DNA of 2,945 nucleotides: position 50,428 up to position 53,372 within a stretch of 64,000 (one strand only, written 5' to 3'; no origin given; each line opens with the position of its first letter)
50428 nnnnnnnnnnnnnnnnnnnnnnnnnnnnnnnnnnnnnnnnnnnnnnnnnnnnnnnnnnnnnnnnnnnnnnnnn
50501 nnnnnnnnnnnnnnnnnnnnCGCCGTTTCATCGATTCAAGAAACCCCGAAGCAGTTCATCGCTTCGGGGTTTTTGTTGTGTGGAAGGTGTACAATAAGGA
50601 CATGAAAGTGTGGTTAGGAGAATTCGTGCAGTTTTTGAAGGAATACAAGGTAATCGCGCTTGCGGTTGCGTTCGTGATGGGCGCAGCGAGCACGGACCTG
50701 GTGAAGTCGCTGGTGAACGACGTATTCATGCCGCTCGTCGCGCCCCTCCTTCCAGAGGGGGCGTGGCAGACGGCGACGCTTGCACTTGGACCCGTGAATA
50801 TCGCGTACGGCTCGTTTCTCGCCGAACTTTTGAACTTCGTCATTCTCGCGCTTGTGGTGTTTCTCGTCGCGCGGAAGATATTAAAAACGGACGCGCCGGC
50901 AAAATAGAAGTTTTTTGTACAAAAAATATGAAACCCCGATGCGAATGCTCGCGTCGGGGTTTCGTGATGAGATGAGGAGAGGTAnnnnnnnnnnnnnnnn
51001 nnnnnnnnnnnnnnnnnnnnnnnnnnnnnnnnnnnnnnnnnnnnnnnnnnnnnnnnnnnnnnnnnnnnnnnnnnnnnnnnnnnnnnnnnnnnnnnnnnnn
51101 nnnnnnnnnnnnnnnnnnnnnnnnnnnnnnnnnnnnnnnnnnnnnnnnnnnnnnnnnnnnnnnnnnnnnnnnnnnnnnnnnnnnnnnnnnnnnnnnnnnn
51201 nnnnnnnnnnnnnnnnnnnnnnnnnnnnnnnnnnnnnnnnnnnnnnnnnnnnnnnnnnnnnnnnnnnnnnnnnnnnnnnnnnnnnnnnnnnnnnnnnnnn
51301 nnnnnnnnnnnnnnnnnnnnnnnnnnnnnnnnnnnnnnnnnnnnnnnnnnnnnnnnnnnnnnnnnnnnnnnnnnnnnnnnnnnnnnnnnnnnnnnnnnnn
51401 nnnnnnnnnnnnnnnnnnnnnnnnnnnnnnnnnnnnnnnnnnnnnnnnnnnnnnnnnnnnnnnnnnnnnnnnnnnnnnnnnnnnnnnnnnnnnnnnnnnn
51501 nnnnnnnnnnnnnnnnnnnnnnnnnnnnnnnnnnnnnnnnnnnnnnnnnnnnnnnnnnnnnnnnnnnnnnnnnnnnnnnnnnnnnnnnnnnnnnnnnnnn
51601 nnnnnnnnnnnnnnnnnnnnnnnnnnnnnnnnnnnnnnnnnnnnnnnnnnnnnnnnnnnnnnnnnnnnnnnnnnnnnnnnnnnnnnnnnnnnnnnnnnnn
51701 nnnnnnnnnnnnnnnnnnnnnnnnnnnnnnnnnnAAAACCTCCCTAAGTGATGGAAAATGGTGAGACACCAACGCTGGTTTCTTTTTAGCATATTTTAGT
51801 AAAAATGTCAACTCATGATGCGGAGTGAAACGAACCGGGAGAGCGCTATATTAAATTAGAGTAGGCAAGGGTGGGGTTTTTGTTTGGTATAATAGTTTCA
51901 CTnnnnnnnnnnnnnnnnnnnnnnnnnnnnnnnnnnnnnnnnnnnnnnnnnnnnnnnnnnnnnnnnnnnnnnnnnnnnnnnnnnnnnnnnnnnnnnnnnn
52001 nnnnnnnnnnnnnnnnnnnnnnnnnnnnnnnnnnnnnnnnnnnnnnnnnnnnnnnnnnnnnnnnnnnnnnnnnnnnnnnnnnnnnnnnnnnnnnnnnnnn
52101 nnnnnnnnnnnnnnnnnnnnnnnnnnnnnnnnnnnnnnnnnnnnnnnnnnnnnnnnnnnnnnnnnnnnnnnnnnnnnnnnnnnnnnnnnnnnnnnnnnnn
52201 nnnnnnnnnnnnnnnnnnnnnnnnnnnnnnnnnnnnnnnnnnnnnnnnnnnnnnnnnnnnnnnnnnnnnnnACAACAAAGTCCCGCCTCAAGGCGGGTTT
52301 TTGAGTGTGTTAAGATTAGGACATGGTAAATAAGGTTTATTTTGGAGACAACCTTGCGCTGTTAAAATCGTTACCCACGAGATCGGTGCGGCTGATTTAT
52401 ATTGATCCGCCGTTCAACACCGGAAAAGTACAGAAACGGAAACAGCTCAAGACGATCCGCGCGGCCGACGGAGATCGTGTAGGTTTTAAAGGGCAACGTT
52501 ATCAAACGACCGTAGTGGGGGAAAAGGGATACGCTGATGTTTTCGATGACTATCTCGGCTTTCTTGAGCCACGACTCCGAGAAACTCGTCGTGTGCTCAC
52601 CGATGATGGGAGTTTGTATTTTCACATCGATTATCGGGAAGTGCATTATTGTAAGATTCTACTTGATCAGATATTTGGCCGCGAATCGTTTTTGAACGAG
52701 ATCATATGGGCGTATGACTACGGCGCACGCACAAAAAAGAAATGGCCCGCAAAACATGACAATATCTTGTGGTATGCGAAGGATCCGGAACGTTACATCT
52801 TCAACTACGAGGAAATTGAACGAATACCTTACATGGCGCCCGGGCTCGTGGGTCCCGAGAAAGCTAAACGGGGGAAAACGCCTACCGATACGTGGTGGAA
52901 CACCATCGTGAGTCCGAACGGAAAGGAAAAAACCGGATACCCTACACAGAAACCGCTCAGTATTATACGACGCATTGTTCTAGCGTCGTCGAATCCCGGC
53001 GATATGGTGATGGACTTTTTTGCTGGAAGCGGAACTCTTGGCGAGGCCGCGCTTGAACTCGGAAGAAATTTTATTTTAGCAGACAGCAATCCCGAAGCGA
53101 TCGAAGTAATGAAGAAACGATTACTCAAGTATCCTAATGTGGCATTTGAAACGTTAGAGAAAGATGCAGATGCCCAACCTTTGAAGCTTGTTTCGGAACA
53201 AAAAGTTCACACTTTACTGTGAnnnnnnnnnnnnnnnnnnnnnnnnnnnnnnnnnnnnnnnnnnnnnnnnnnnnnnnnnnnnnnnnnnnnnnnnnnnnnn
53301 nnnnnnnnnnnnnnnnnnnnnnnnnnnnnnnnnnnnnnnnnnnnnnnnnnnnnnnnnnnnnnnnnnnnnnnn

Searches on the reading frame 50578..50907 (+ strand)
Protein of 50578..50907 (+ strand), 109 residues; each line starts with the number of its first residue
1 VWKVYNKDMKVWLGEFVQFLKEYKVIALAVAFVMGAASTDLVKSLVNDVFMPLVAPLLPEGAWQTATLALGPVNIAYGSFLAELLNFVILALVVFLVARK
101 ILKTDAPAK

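Call 32: search_protein_families(library=pfam, proteins=[window:50578-50907:+], max_evalue=0.001)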
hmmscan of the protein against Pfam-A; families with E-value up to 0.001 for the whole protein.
window:50578-50907:+ (109 aa): 1 family
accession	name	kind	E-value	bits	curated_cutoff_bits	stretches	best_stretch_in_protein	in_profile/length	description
PF01741.23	MscL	-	1.4e-19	71.1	27.4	1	13-103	2-97/123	Large-conductance mechanosensitive channel, MscL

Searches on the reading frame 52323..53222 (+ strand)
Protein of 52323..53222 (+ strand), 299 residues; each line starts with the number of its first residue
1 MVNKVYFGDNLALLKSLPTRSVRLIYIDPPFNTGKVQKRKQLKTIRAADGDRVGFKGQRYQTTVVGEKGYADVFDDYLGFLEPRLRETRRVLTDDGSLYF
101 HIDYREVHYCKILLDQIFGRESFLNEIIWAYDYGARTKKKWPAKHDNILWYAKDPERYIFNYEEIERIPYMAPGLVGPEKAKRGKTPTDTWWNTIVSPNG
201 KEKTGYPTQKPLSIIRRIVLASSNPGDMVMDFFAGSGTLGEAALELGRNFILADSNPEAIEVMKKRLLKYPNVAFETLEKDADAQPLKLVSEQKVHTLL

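Call 32: search_protein_families(library=pfam, proteins=[window:52323-53222:+], max_evalue=0.001)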
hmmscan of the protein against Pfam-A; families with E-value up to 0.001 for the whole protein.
window:52323-53222:+ (299 aa): 3 families
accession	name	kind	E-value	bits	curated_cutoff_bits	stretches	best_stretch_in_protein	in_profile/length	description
PF01555.25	N6_N4_Mtase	-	2e-51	175.5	26.7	1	22-265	1-221/221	DNA methylase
PF03602.21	Cons_hypoth95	-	5.3e-08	33.2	24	1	225-294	41-112/182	Conserved hypothetical protein 95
PF02086.21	MethyltransfD12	-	7.8e-05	23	22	0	225-280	20-75/253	D12 class N6 adenine-specific DNA methyltransferase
